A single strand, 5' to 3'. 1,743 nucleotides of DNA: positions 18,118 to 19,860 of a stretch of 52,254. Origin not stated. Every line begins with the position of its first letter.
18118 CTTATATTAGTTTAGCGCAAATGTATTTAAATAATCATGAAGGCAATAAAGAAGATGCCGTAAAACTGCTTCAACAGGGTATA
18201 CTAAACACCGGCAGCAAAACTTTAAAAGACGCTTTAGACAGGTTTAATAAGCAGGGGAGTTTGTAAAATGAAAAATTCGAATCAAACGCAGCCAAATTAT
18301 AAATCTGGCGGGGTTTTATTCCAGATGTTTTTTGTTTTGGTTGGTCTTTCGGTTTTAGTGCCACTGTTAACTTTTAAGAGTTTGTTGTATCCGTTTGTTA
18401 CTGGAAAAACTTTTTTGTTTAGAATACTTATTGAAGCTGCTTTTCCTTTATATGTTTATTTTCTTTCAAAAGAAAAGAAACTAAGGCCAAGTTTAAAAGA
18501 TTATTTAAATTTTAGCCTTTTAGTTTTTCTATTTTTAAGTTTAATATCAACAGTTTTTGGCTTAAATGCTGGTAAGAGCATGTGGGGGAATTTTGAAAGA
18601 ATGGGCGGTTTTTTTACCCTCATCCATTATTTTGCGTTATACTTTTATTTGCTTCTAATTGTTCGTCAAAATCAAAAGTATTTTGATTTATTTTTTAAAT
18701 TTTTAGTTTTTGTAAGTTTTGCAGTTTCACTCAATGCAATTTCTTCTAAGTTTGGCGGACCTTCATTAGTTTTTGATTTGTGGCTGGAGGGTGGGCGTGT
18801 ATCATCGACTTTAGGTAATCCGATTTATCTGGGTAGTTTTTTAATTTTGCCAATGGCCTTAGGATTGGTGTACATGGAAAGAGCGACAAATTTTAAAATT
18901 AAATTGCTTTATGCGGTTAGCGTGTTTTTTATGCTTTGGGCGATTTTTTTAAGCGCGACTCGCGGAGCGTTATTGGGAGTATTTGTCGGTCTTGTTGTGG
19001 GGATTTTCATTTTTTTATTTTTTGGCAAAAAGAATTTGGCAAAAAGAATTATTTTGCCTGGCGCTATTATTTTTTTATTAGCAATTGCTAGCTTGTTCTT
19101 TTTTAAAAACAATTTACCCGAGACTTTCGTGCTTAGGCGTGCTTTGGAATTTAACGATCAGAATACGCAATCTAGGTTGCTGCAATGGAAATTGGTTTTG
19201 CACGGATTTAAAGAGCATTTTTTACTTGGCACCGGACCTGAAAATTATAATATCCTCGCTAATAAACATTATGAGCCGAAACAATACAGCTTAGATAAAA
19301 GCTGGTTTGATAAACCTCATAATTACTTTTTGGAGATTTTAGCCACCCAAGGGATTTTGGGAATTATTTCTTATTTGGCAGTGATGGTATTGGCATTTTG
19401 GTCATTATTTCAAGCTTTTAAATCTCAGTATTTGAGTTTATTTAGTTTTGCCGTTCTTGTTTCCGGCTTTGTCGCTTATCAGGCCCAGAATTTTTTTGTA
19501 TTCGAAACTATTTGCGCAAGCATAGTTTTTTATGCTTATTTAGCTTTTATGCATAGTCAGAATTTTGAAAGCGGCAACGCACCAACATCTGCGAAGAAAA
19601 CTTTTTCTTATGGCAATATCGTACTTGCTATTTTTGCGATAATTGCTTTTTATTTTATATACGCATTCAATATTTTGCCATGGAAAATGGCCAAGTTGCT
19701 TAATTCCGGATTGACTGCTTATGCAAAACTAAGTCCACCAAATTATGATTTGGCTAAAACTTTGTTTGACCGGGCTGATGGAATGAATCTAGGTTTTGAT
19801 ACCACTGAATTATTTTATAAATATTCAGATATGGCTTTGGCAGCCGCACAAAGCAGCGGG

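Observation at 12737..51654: Surface (S-layer-like) protein followed by about 35 kb of glycosylation genes: candidate protein O-glycosylation system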

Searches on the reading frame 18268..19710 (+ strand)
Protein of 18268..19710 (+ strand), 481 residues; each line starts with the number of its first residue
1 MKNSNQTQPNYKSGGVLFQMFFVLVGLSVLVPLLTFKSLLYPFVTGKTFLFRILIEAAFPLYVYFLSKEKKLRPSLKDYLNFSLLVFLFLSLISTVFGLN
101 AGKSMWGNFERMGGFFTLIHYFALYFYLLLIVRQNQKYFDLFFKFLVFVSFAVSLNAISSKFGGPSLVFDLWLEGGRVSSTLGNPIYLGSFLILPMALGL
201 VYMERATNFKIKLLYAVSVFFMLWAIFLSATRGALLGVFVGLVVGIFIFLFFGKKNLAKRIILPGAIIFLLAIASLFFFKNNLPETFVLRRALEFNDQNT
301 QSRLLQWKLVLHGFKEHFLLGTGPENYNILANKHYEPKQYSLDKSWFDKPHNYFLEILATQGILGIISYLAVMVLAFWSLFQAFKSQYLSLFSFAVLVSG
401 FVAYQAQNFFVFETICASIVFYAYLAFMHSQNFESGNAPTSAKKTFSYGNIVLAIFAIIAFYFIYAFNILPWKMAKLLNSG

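Call 35: search_solved_structures(query=A4, max_evalue=10, show_alignments=3)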
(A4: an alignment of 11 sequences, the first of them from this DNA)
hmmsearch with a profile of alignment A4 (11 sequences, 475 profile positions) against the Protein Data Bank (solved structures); distinct sequences matched with E-value up to 10: 4.
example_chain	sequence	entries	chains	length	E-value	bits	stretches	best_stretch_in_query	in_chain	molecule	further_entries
7tpg_B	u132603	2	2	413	7.3e-12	48.2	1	193-376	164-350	Putative cell surface polysaccharide polymerase/ligase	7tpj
2lp1_A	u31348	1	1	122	0.31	13.2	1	211-261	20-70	C99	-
6iyc_E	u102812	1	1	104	1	11.5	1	216-253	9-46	Amyloid-beta A4 protein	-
5i8l_A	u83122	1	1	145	2.4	10.2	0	307-329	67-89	Lysozyme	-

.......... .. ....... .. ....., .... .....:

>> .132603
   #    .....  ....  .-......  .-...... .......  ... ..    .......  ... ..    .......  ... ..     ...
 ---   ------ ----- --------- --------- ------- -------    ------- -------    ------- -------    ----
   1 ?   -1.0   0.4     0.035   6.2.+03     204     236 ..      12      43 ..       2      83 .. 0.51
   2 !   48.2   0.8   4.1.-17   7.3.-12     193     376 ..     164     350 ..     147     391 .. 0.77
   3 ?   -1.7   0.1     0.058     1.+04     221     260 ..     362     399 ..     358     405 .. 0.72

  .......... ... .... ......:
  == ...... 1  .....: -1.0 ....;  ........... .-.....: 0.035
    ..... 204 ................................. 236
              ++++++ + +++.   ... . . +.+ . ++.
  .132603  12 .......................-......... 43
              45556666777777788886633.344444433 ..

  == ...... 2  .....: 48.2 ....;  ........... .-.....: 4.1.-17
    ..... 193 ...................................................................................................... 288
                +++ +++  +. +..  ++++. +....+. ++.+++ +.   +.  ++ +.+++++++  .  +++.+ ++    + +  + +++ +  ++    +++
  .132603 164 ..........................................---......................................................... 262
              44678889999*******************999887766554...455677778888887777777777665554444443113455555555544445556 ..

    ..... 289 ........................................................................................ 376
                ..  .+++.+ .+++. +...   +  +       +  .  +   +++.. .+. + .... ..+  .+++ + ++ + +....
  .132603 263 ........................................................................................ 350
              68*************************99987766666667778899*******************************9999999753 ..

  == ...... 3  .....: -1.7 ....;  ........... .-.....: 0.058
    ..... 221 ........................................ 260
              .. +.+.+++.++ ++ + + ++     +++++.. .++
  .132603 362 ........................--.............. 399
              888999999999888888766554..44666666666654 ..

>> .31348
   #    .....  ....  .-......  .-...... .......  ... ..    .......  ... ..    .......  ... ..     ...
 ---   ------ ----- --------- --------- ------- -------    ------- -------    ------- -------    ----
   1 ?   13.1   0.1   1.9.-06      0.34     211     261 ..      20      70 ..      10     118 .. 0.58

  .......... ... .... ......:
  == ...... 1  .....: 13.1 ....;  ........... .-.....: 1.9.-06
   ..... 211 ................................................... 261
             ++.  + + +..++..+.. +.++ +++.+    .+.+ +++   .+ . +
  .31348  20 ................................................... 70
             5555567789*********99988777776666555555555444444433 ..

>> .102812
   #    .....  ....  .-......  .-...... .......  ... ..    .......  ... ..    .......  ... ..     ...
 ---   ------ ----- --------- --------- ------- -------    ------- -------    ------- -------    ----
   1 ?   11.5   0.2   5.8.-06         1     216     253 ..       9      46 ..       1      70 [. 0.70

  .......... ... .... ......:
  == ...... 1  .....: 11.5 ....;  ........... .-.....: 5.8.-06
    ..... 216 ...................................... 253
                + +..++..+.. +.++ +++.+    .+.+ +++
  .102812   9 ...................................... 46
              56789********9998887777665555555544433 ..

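Call 91: search_protein_families(library=pfam, proteins=[window:18268-19710:+], max_evalue=10)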
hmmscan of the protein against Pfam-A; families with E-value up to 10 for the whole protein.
window:18268-19710:+ (481 aa): 2 families
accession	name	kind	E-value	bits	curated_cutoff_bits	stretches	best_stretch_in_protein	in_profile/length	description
PF04932.20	Wzy_C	-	9.5e-27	94.1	31.7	1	218-370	2-149/149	O-Antigen ligase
PF03239.20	FTR1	-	0.00033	20.5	25.3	1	229-314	155-243/284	Iron permease FTR1 family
